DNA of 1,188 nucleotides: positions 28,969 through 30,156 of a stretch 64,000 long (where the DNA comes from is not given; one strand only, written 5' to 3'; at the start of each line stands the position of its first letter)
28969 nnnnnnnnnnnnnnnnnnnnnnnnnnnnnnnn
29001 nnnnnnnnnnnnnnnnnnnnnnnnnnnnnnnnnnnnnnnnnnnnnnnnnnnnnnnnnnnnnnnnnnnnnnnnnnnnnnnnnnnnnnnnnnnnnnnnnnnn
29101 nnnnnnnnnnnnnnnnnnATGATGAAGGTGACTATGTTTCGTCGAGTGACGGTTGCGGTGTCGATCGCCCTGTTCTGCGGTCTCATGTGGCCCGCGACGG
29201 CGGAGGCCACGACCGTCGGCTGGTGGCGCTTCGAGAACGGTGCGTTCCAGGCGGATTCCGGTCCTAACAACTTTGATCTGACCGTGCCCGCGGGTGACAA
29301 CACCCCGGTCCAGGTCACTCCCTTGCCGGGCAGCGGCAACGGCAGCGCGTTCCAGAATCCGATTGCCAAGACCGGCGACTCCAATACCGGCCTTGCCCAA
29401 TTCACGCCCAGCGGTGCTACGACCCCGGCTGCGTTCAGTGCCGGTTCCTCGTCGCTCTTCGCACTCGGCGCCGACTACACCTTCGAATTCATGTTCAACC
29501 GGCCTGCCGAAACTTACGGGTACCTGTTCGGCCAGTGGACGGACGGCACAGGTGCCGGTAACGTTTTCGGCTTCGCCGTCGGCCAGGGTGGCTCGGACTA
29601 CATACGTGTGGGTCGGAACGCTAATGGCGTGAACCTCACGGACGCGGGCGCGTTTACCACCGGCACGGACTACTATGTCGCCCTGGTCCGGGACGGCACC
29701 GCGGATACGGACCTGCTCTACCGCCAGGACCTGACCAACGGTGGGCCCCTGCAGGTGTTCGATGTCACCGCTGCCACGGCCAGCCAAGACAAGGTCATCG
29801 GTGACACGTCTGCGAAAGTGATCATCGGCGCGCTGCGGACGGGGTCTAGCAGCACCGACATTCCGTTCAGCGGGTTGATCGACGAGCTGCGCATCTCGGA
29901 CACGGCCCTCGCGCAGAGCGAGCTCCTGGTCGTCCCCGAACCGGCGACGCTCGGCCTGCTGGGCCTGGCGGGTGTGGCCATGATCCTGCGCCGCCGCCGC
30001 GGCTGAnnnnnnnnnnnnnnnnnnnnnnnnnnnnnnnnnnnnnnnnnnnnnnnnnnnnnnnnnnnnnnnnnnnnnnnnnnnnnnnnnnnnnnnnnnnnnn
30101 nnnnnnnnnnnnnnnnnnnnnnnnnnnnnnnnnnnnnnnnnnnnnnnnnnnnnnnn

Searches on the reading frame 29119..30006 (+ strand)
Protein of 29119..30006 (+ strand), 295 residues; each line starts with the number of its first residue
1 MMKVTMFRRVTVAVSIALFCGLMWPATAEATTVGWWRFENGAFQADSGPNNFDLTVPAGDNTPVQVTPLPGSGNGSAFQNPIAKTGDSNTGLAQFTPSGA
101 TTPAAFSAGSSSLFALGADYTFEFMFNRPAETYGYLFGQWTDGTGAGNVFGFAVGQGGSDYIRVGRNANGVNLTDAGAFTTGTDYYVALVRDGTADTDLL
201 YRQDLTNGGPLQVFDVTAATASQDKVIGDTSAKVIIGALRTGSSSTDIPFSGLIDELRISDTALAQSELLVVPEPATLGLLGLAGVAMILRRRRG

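Call 11: search_protein_families(library=pfam, proteins=[window:29119-30006:+], max_evalue=0.01)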
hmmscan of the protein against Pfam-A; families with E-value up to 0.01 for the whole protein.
window:29119-30006:+ (295 aa): 3 families
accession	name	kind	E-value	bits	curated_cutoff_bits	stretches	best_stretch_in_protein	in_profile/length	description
PF13385.13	Laminin_G_3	-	2.2e-07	31.6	27.6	1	112-268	12-149/151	Concanavalin A-like lectin/glucanases superfamily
PF07589.16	PEP-CTERM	-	1.9e-05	25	20.7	1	272-294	2-24/24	PEP-CTERM motif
PF21916.1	mtd_2nd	-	0.0027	18.4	24.6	1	174-200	39-65/115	Mtd second domain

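Call 20: find_encoding_contigs(protein=window:29119-30006:+, flank=3000, max_places=10)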
Protein window:29119-30006:+ (295 aa): no gene with exactly this product is on record in the collection.

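Call 24: find_homologous_proteins(query=window:29119-30006:+, max_evalue=0.001)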
Query window:29119-30006:+ (295 aa): 12 proteins with E <= 0.001 among 8000 candidates.
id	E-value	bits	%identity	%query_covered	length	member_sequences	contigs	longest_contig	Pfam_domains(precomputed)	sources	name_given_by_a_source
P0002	1.0e-189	647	100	100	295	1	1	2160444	PF07589.17,PF13385.14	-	-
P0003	8.8e-33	132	38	99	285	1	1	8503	PF13385.14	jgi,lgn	jgi:hypothetical protein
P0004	3.3e-26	110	33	93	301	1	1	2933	PF13385.14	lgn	-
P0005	4.0e-22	97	35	94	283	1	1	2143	PF13385.14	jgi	-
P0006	1.9e-21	95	32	92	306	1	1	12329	PF13385.14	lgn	-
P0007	2.7e-18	84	34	97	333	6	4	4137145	PF13385.14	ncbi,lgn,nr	ncbi:LamG domain-containing protein [Opitutaceae bacterium TAV4]|nr:LamG domain-containing protein [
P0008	1.8e-13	69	30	95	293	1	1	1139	PF13385.14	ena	-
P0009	3.5e-7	48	31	86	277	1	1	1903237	PF13385.14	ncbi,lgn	-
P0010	1.4e-6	46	60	16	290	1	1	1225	PF07589.17,PF13385.14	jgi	-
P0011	1.9e-6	46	29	93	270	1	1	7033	PF13385.14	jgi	jgi:hypothetical protein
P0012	3.3e-6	45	28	100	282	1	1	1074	PF13385.14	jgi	-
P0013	1.8e-5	42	32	51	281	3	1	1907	PF07589.17,PF13385.14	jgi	jgi:hypothetical protein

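Call 28: find_encoding_contigs(protein=P0003, flank=4000, max_places=4)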
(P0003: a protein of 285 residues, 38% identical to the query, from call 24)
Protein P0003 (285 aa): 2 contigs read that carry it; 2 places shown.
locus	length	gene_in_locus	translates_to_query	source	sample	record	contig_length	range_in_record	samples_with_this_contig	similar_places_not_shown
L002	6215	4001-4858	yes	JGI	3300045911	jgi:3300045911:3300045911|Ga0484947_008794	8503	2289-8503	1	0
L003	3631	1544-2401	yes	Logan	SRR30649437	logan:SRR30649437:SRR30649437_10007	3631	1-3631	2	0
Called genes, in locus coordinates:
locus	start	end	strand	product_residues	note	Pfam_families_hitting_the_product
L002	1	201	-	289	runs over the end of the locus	PF11927:HODM_asu-like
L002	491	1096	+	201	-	-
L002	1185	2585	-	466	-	PF00884:Sulfatase, PF16347:SGSH_C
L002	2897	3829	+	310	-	-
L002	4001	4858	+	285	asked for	PF13385:Laminin_G_3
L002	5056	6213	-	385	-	?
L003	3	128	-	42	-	?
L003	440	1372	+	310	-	-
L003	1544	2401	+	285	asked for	PF13385:Laminin_G_3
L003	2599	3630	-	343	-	?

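Call 29: find_encoding_contigs(protein=P0006, flank=4000, max_places=4)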
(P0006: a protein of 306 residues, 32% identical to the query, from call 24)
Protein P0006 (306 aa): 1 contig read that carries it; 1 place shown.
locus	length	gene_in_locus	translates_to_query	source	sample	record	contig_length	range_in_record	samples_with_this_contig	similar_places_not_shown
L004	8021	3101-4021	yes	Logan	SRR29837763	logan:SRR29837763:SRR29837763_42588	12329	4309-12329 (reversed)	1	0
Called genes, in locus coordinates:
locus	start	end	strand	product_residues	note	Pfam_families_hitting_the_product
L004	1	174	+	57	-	?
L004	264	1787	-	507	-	-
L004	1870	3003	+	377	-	PF00657:Lipase_GDSL, PF13472:Lipase_GDSL_2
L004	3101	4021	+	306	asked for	PF13385:Laminin_G_3 (weak)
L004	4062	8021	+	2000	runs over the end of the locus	PF16655:PhoD_N (faint), PF16656:Pur_ac_phosph_N (weak), PF18998:Flg_new_2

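Call 60: search_protein_families(library=ncbifam, proteins=[window:29119-30006:+], max_evalue=0.1)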
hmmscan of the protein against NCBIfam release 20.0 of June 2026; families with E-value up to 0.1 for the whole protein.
window:29119-30006:+ (295 aa): 7 families
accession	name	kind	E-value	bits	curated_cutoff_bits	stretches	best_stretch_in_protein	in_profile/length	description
TIGR02595.1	PEP_CTERM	domain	2.3e-06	28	16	1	272-294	1-23/24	PEP-CTERM sorting domain-containing protein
NF038120.1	PEP_CTERM_QFxxD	subfamily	0.00054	19.9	80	1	269-294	190-215/215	NF038120 family PEP-CTERM protein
NF038125.1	PEP_CTERM_THxN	subfamily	0.0014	18.2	85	1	268-294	221-245/246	THxN family PEP-CTERM protein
NF041927.1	Xrt_dep_XDP1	equivalog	0.0024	17.9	125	1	235-294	180-241/242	exosortase-dependent surface protein XDP1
NF041538.1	PEP_EDSA_1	subfamily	0.012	15.2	100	0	9-134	3-111/307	EDSAP-1 family PEP-CTERM protein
TIGR03901.2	MYXO-CTERM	domain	0.043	14.2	20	1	275-294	15-33/34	MYXO-CTERM sorting domain-containing protein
NF052521.1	TafC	equivalog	0.087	11.9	410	0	131-268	231-355/373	TafC family fimbrial protein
